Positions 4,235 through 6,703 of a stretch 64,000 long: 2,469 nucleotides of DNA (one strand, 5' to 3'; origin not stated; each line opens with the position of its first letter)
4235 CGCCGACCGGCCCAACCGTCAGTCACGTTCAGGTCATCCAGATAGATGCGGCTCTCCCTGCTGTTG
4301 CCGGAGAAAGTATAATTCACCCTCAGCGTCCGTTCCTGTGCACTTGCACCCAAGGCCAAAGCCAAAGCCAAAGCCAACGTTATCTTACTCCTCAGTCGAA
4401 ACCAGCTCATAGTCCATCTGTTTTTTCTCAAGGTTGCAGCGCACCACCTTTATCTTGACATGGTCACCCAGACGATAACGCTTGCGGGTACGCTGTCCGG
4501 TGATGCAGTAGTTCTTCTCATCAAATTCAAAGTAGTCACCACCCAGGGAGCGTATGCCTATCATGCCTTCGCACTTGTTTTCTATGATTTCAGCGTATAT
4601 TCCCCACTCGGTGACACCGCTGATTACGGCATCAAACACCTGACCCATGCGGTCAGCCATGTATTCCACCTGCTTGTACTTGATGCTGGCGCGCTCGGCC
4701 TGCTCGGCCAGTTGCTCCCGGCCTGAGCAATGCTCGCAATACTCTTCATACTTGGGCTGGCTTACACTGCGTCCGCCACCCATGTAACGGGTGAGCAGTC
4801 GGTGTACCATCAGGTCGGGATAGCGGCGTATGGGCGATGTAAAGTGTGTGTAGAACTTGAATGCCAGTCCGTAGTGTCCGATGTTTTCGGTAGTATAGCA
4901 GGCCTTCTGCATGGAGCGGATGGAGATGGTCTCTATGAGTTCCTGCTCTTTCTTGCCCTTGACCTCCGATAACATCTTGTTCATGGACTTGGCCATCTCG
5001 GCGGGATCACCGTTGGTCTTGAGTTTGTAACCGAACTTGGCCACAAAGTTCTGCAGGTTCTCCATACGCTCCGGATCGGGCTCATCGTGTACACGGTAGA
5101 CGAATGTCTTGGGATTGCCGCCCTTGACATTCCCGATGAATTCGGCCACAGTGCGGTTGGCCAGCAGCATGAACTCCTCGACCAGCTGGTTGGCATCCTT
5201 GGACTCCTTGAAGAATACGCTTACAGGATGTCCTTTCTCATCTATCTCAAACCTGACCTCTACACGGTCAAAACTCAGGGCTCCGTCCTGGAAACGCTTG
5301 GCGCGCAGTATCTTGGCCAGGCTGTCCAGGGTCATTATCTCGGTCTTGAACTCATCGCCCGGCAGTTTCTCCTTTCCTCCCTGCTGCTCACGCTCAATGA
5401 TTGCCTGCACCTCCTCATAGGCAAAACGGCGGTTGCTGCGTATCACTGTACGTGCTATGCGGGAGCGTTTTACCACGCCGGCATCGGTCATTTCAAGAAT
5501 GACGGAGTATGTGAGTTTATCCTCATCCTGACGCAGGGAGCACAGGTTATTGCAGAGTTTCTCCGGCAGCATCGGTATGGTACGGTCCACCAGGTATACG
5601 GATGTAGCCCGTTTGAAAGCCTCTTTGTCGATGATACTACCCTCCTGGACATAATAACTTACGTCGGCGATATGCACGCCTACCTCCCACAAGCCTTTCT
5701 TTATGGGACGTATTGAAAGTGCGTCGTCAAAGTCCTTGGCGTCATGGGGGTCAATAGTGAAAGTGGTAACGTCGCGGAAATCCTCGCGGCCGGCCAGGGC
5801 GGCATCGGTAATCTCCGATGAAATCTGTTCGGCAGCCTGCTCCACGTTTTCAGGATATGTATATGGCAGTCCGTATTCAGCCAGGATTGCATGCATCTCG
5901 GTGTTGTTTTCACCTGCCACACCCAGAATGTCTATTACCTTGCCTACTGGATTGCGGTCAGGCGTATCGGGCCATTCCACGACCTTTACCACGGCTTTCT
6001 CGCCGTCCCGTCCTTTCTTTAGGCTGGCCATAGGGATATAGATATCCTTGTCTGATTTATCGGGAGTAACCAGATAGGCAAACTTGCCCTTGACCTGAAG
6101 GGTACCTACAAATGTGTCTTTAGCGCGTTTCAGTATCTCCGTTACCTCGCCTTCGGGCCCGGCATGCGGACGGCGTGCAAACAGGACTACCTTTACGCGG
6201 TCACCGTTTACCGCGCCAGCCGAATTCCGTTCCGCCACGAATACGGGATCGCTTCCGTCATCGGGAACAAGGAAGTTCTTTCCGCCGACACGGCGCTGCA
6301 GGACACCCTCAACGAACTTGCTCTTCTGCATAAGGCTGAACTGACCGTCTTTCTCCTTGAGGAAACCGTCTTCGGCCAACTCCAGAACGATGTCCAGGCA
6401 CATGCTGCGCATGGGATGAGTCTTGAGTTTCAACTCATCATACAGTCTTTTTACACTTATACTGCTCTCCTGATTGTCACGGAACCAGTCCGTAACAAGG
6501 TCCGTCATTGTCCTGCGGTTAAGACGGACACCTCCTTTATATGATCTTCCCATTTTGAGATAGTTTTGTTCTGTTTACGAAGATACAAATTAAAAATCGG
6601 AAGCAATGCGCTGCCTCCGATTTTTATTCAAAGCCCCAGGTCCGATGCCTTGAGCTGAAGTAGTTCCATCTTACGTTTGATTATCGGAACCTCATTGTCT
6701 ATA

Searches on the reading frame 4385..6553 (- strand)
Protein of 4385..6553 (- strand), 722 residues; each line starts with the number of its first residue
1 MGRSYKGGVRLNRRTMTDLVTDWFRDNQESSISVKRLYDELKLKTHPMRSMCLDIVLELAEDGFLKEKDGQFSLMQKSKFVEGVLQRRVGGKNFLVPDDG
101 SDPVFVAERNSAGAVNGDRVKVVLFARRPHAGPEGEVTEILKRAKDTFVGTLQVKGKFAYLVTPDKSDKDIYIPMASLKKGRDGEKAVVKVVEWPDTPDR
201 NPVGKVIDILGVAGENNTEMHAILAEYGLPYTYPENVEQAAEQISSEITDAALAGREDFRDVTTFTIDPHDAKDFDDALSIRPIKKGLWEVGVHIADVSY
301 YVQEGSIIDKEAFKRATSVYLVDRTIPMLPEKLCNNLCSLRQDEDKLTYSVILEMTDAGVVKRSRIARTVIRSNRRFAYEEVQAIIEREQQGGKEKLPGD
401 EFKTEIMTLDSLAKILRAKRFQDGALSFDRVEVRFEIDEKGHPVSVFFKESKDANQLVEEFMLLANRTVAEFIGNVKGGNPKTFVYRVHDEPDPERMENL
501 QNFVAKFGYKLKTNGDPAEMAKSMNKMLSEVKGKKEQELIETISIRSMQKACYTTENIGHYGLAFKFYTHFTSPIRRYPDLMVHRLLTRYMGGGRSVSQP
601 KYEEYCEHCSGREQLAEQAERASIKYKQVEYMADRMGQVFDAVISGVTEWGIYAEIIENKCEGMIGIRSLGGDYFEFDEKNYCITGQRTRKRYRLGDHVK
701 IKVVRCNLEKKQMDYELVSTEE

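Call 61: search_protein_families(library=pfam, proteins=[window:4385-6553:-])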
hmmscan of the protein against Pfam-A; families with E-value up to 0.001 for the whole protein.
window:4385-6553:- (722 aa): 5 families
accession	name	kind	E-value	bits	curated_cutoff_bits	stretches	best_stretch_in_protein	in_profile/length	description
PF00773.25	RNB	-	5.9e-113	377.9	29.3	1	256-591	1-324/326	RNB domain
PF17876.7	CSD2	-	2.6e-26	91.9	26.2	2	166-234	8-74/74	Cold shock domain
PF08206.17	OB_RNB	-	4.1e-10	39.6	24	1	94-140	12-58/58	Ribonuclease B OB domain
PF17849.7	OB_Dis3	-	7.8e-08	32.7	22.8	1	184-228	34-77/77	Dis3-like cold-shock domain 2 (CSD2)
PF00575.29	S1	-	2.1e-06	28.4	22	1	636-714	4-70/74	S1 RNA binding domain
